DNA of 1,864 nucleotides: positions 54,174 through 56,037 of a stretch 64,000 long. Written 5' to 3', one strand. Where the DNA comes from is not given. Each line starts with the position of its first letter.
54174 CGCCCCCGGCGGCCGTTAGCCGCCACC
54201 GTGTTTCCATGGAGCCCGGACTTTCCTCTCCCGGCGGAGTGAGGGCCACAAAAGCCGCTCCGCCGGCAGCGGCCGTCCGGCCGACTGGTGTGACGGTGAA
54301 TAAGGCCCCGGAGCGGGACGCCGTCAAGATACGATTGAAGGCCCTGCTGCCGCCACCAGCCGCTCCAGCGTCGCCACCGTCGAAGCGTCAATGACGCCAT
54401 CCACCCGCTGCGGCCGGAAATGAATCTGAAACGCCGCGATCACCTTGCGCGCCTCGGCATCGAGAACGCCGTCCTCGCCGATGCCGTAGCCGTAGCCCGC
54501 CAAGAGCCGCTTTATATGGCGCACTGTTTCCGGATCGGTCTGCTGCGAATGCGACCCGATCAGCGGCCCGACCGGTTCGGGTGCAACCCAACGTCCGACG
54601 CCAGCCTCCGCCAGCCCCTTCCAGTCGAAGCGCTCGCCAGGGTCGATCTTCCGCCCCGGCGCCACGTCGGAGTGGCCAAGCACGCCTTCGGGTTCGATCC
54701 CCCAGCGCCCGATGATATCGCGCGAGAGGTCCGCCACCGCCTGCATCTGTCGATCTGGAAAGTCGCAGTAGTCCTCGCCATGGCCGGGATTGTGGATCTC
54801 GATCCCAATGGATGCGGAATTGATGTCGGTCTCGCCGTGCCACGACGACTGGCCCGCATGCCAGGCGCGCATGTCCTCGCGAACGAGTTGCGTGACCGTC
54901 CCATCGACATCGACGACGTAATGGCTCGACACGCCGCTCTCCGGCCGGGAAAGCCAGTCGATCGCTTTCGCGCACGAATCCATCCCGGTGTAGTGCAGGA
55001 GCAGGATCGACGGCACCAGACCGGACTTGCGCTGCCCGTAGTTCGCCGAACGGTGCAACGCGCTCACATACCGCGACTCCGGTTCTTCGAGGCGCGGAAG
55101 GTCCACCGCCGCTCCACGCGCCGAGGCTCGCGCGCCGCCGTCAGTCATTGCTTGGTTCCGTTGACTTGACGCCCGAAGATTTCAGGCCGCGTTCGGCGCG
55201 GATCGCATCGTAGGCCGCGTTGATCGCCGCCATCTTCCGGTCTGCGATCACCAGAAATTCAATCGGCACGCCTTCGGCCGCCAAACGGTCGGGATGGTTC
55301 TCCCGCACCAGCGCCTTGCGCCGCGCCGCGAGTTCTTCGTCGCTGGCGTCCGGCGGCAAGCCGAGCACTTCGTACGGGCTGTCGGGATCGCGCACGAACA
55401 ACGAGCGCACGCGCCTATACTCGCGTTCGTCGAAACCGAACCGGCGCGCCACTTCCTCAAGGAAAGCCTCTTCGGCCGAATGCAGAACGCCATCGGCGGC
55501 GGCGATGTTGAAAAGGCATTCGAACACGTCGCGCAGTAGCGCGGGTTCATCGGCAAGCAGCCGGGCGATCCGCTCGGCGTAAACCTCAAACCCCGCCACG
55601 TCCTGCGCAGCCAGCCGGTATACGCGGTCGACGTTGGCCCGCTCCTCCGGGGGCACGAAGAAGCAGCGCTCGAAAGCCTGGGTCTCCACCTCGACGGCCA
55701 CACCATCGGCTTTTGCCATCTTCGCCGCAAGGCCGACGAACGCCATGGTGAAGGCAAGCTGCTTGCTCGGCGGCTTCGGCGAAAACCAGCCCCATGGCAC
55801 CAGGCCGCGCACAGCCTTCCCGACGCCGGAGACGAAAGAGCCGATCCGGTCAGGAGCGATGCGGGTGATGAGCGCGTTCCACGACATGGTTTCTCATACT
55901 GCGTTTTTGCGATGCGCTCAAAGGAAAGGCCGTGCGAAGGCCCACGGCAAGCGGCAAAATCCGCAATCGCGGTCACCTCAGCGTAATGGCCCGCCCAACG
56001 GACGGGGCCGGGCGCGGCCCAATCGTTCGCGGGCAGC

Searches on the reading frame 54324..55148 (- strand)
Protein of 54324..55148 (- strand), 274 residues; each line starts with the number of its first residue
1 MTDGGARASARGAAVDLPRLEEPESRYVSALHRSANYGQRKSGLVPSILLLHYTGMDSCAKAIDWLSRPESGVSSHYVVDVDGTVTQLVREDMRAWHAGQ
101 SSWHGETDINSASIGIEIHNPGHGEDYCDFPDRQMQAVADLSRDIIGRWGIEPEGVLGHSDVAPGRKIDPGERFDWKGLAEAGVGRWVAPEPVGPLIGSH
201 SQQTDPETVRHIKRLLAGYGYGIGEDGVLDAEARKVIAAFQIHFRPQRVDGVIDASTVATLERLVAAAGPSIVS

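Call 11: find_encoding_contigs(protein=window:54324-55148:-, flank=3000, max_places=10)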
Protein window:54324-55148:- (274 aa): no gene with exactly this product is on record in the collection.

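Call 12: search_protein_families(library=pfam, proteins=[window:54324-55148:-])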
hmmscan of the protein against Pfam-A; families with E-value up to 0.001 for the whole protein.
window:54324-55148:- (274 aa): 2 families
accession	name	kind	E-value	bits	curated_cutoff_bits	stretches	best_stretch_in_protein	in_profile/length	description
PF01510.30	Amidase_2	-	5.1e-35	121.1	26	1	46-172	5-131/131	N-acetylmuramoyl-L-alanine amidase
PF01471.23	PG_binding_1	-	1.2e-09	38.6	23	1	207-261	3-57/57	Putative peptidoglycan binding domain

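Call 15: find_related_loci(query=window:54324-55148:-, collection=genome_contigs, flank=4000)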
Query window:54324-55148:- (274 aa) in genome_contigs; peptide patterns used: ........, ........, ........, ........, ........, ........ (x = any residue, [..] = any of these).
382 stretches matched a pattern; 309 encode a relative of the query (tblastn E <= 1e-3); the best 80 are kept; 80 distinct loci.
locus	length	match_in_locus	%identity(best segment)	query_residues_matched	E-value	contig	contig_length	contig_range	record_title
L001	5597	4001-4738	77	23-268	2e-128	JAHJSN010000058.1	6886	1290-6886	MAG: Alphaproteobacteria bacterium isolate OS_PC_MetaG.mb.200 OS_PC_MetaG.mb.200_k141_211974, whole genome shotgun seque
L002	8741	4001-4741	74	22-268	4e-125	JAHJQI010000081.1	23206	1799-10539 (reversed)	MAG: Alphaproteobacteria bacterium isolate OS_PC_MetaG.mb.104 OS_PC_MetaG.mb.104_k141_284655, whole genome shotgun seque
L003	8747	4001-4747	73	20-268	8e-124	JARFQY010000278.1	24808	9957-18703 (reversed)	MAG: Filomicrobium sp. isolate MAG_Ve_Sed_36 k141_2634101, whole genome shotgun sequence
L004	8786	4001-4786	69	13-274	1e-118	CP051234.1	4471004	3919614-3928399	MAG: Filomicrobium sp. isolate ih4 chromosome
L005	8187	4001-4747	73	22-270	3e-123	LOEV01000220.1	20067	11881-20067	MAG: Alphaproteobacteria bacterium BRH_c36 BRHa_1006839, whole genome shotgun sequence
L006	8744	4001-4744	60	17-267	1e-91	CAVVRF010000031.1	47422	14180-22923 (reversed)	MAG: uncultured Alphaproteobacteria bacterium isolate MFD02809.bin.2.53 genome assembly, contig: contig_48036, whole gen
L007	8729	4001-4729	60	22-267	7e-88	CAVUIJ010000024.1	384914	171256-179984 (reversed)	MAG: uncultured Alphaproteobacteria bacterium isolate MFD04651.bin.2.52 genome assembly, contig: contig_2740, whole geno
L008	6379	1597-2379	55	6-267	8e-87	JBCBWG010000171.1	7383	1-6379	MAG: Pseudomonadota bacterium isolate J06648_14 NODE_171_length_7383_cov_3.833311, whole genome shotgun sequence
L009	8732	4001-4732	59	22-267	1e-85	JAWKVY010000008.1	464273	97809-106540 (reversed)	MAG: Hyphomicrobiaceae bacterium isolate BC1.158 BC1.158.fa-8, whole genome shotgun sequence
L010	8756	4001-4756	56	23-274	2e-85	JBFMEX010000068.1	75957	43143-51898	MAG: Pseudomonadota bacterium isolate MAG256 MAG256_68, whole genome shotgun sequence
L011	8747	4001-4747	56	23-269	3e-85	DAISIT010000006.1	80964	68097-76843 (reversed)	MAG TPA_asm: Hyphomicrobiaceae bacterium isolate CTOTU7666 NODE_653_length_80964_cov_7.888937, whole genome shotgun sequ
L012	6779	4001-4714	58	25-267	9e-85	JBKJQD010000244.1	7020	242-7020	MAG: Aestuariivirga sp. isolate ant_bin.486 S1Ck117_5372977_flag_1_multi_10.3039_len_7020, whole genome shotgun sequence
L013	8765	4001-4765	55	15-269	2e-83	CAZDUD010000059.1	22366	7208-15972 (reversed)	MAG TPA_asm: uncultured Hyphomicrobium sp. isolate SRP287051_co2_24 genome assembly, contig: NODE_4638_length_22366_cov_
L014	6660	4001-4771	54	20-273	2e-83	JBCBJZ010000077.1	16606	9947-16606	MAG: Pseudomonadota bacterium isolate J06627_12 NODE_77_length_16606_cov_5.366810, whole genome shotgun sequence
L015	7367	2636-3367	56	24-267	3e-82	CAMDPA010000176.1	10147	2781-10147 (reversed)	MAG: Devosia equisanguinis isolate TrH-03may19-229 genome assembly, contig: TrH-03may19-C13811, whole genome shotgun seq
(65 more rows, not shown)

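Call 45: find_homologous_proteins(query=window:54324-55148:-, max_evalue=1e-60)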
Query window:54324-55148:- (274 aa): 4561 proteins with E <= 1e-60 among 8000 candidates; the best 120 are listed.
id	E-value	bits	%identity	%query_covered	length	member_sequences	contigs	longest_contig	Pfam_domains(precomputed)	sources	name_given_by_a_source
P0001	3.0e-181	619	100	100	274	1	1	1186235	PF01510.31,PF01471.24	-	-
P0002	1.4e-143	496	83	97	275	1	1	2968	PF01510.31,PF01471.24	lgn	-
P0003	2.5e-130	452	77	90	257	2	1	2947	PF01510.31,PF01471.24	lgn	-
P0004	5.3e-128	444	73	98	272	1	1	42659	PF01510.31,PF01471.24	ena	-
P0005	1.1e-127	443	77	90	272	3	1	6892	PF01510.31,PF01471.24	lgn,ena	-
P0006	1.8e-125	436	76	93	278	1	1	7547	PF01510.31,PF01471.24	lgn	-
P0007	1.1e-124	434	74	93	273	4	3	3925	PF01510.31,PF01471.24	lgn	-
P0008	3.5e-122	425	73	94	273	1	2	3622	PF01510.31,PF01471.24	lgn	-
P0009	7.6e-122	424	73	91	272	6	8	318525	PF01510.31,PF01471.24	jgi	-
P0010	3.5e-120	419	72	91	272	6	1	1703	PF01510.31,PF01471.24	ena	-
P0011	5.2e-120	418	71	98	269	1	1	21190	PF01510.31,PF01471.24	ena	-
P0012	8.7e-118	411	71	92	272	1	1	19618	PF01510.31,PF01471.24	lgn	-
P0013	2.0e-117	410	69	96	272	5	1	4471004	PF01510.31,PF01471.24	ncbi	-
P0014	6.4e-117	408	72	90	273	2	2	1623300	PF01510.31,PF01471.24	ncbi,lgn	ncbi:MAG: N-acetylmuramoyl-L-alanine amidase [Filomicrobium sp.]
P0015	7.0e-116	405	70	91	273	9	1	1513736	PF01510.31,PF01471.24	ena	-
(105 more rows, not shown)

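Call 46: find_encoding_contigs(protein=P0002, flank=3000, max_places=3)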
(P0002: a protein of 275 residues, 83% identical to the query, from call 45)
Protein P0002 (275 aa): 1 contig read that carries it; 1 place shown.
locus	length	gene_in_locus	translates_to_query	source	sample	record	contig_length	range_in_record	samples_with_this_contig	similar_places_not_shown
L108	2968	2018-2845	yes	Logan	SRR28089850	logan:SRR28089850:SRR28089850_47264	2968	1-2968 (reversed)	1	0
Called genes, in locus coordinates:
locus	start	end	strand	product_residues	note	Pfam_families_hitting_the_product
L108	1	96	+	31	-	?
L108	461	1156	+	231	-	PF06904:Extensin-like_C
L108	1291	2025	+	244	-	PF05099:TerB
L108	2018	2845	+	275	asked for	PF01510:Amidase_2, PF01471:PG_binding_1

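Call 47: find_encoding_contigs(protein=P0003, flank=3000, max_places=3)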
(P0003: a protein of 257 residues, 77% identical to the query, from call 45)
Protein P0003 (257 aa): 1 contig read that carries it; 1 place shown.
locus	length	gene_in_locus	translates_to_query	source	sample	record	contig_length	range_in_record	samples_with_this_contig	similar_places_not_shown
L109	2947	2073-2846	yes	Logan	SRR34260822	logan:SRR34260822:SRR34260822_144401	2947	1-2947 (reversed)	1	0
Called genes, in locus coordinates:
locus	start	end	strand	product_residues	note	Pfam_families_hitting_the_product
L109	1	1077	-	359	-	?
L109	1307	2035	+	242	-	PF05099:TerB, PF00226:DnaJ (faint)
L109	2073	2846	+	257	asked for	PF01510:Amidase_2, PF01471:PG_binding_1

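Call 48: find_encoding_contigs(protein=P0006, flank=3000, max_places=3)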
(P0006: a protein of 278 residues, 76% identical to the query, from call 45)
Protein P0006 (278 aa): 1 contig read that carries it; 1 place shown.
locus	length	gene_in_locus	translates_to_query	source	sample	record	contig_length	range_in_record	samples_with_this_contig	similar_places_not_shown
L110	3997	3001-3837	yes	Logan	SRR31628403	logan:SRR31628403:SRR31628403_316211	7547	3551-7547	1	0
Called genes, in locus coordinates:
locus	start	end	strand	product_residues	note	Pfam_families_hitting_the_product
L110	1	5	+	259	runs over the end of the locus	PF12146:Hydrolase_4, PF00561:Abhydrolase_1, PF12697:Abhydrolase_6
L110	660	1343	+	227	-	PF06904:Extensin-like_C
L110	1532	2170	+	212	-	PF00440:TetR_N, PF13305:TetR_C_33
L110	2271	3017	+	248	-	PF05099:TerB, PF00226:DnaJ (weak)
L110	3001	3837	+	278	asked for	PF01510:Amidase_2, PF01471:PG_binding_1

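Call 49: find_encoding_contigs(protein=P0004, flank=3000, max_places=3)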
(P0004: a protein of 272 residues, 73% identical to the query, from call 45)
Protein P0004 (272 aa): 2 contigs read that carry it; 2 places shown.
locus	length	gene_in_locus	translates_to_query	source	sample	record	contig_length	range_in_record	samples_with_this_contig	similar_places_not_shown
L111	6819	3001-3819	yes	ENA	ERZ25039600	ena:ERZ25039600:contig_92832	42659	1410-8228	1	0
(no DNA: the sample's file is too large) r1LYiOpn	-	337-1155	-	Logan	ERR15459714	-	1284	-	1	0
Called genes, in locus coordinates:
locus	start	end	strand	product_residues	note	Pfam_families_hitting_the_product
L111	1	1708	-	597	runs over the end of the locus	PF01653:DNA_ligase_aden, PF03120:OB_DNA_ligase, PF03119:DNA_ligase_ZBD, PF12826:HHH_2, PF00533:BRCT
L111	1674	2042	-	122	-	PF22745:Nlig-Ia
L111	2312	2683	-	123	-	-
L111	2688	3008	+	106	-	PF00226:DnaJ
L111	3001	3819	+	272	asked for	PF01510:Amidase_2, PF01471:PG_binding_1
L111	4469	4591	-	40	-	-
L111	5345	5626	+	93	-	PF00520:Ion_trans (weak)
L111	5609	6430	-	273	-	PF00561:Abhydrolase_1, PF07819:PGAP1 (faint), PF12146:Hydrolase_4, PF12697:Abhydrolase_6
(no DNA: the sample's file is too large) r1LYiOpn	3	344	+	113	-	?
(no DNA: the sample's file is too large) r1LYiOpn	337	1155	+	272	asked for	PF01510:Amidase_2, PF01471:PG_binding_1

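Call 51: find_encoding_contigs(protein=P0011, flank=2500, max_places=2)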
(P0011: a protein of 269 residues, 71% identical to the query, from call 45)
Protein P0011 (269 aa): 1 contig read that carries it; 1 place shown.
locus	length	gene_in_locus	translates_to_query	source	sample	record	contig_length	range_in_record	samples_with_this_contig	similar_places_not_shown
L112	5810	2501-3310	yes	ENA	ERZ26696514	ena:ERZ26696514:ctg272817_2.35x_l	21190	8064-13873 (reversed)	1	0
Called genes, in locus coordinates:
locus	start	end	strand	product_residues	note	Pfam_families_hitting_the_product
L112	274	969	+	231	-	PF06904:Extensin-like_C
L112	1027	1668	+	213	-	PF00440:TetR_N, PF13305:TetR_C_33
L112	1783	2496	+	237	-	PF05099:TerB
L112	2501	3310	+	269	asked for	PF01510:Amidase_2, PF01471:PG_binding_1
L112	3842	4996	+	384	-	PF02463:SMC_N (weak), PF11398:DUF2813 (faint), PF13175:AAA_15 (weak), PF13476:AAA_23 (weak), PF13304:AAA_21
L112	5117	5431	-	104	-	PF03795:YCII (weak)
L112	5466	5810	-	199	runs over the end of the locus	PF02798:GST_N, PF13417:GST_N_3, PF13409:GST_N_2, PF00043:GST_C, PF13410:GST_C_2 (weak)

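Call 52: find_encoding_contigs(protein=P0012, flank=2500, max_places=2)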
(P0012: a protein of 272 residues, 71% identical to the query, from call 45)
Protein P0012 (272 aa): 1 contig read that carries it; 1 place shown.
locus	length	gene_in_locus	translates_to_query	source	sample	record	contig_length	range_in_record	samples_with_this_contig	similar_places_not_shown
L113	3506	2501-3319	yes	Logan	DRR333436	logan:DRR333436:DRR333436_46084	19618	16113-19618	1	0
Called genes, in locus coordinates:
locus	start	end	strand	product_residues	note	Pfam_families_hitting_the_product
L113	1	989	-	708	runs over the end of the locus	PF22745:Nlig-Ia, PF01653:DNA_ligase_aden, PF03120:OB_DNA_ligase, PF03119:DNA_ligase_ZBD, PF12826:HHH_2, PF00533:BRCT, PF12738:PTCB-BRCT (faint)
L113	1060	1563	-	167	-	PF06127:Mpo1-like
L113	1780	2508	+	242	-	PF05099:TerB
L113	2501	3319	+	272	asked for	PF01510:Amidase_2, PF01471:PG_binding_1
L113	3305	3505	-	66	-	?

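Call 53: find_encoding_contigs(protein=P0015, flank=2500, max_places=2)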
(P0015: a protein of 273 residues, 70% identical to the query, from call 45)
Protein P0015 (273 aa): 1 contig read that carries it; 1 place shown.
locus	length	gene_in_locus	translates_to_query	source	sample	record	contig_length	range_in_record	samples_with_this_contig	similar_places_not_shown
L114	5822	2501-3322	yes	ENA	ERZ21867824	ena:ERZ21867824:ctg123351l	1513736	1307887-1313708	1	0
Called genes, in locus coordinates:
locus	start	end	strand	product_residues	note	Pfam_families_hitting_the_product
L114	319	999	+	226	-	PF06904:Extensin-like_C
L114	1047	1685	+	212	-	PF00440:TetR_N, PF13305:TetR_C_33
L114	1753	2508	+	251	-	PF05099:TerB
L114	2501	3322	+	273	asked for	PF01510:Amidase_2, PF01471:PG_binding_1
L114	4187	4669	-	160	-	-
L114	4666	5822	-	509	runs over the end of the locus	PF01645:Glu_synthase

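Call 54: find_encoding_contigs(protein=P0014, flank=2500, max_places=2)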
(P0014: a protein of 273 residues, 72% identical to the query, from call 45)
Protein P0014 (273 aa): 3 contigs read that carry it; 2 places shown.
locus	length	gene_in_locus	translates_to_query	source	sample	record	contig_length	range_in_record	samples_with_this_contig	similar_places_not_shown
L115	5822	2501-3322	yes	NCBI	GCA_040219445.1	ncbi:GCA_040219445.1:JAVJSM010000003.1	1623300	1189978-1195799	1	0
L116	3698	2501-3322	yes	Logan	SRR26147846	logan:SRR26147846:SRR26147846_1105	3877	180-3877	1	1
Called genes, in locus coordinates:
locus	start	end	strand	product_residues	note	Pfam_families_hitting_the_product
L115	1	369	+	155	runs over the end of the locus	PF00583:Acetyltransf_1, PF13673:Acetyltransf_10 (weak), PF13508:Acetyltransf_7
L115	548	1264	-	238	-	-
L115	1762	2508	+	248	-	PF05099:TerB, PF00226:DnaJ (weak)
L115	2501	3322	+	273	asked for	PF01510:Amidase_2, PF01471:PG_binding_1 (weak)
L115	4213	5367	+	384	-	PF02463:SMC_N (weak), PF13175:AAA_15 (weak), PF13304:AAA_21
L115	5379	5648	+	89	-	-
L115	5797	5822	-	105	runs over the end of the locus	-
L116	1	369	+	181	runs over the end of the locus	?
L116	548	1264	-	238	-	-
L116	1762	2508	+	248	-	PF05099:TerB, PF00226:DnaJ (weak)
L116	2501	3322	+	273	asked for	PF01510:Amidase_2, PF01471:PG_binding_1 (weak)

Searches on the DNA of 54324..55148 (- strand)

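Call 20: search_rna_families(sources=[L001, L002, L003, L004, L005, L010], threshold=gathering, show_alignments=6)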
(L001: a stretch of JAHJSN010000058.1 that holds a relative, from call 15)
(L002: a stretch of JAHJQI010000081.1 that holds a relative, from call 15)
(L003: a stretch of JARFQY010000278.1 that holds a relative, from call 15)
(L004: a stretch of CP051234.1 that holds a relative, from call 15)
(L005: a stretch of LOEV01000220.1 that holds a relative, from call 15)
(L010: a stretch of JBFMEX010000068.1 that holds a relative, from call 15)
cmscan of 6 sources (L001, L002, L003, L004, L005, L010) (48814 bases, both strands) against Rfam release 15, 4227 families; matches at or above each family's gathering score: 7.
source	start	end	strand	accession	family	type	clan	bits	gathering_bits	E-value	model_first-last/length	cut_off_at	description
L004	4839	5332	+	RF00010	RNaseP_bact_a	Gene; ribozyme;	CL00002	302.9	100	2.7e-98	1-367/367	no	Bacterial RNase P class A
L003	4861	5288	+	RF00010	RNaseP_bact_a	Gene; ribozyme;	CL00002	297.7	100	1.6e-96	1-367/367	no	Bacterial RNase P class A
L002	4810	5330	+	RF00010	RNaseP_bact_a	Gene; ribozyme;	CL00002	297.3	100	2.2e-96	1-367/367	no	Bacterial RNase P class A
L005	4808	5327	+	RF00010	RNaseP_bact_a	Gene; ribozyme;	CL00002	296.3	100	4.8e-96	1-367/367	no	Bacterial RNase P class A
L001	4806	5367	+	RF00010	RNaseP_bact_a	Gene; ribozyme;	CL00002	295.7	100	7.6e-96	1-367/367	no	Bacterial RNase P class A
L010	4815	5239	+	RF00010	RNaseP_bact_a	Gene; ribozyme;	CL00002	287.2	100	6e-93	1-367/367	no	Bacterial RNase P class A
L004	2447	2520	+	RF00005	tRNA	Gene; tRNA;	CL00001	65.5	29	4.3e-12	1-71/71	no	tRNA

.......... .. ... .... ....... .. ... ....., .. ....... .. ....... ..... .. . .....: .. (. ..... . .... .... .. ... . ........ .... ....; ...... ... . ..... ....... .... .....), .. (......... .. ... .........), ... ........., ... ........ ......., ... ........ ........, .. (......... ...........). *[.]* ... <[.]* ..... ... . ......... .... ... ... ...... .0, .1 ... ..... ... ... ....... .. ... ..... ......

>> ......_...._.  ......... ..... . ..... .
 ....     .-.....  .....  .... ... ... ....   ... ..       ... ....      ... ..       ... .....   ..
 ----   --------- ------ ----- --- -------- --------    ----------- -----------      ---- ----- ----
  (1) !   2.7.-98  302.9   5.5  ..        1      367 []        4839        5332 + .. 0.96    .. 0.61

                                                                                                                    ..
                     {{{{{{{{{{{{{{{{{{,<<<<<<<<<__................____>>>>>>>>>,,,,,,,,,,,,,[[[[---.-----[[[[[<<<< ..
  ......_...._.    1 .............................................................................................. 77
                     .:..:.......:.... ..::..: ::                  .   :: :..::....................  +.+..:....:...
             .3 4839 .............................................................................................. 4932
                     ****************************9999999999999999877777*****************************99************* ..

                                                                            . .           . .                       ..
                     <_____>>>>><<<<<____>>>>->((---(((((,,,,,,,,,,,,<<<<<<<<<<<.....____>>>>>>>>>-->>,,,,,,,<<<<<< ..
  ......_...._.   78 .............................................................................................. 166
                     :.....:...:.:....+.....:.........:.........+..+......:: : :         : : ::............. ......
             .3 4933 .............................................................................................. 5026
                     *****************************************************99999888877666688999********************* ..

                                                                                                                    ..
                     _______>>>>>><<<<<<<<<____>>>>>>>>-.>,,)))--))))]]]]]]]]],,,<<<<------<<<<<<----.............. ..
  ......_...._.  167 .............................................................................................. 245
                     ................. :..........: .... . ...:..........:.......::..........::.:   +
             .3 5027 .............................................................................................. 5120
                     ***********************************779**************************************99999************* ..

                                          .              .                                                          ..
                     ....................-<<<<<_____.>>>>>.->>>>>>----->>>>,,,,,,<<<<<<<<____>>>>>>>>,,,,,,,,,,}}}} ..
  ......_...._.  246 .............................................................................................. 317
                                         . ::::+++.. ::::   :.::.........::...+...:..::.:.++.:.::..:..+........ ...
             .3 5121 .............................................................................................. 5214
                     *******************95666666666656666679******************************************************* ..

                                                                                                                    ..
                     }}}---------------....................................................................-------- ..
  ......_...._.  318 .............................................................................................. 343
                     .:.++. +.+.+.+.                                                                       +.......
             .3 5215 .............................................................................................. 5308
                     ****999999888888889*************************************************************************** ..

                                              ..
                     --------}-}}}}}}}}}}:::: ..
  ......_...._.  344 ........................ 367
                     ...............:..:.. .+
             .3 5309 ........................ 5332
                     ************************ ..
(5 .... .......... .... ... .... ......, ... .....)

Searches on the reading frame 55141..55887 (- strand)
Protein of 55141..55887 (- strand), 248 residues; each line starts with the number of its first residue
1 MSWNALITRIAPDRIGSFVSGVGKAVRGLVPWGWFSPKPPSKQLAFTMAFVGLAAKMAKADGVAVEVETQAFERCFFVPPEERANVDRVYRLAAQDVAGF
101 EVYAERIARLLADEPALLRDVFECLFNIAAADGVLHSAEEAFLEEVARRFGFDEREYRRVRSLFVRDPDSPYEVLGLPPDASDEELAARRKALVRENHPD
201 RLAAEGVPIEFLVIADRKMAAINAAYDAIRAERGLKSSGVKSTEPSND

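Call 12: search_protein_families(library=pfam, proteins=[window:55141-55887:-])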
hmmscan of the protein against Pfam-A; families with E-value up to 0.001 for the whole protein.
window:55141-55887:- (248 aa): 2 families
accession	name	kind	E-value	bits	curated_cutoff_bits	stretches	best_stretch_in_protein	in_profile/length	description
PF05099.18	TerB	-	3.5e-21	76.1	24.4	1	48-161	2-117/118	Tellurite resistance protein TerB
PF00226.36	DnaJ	-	1.1e-05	25.9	27.8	1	171-228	2-52/63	DnaJ domain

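Call 14: find_encoding_contigs(protein=window:55141-55887:-, flank=10000, max_places=10)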
Protein window:55141-55887:- (248 aa): no gene with exactly this product is on record in the collection.
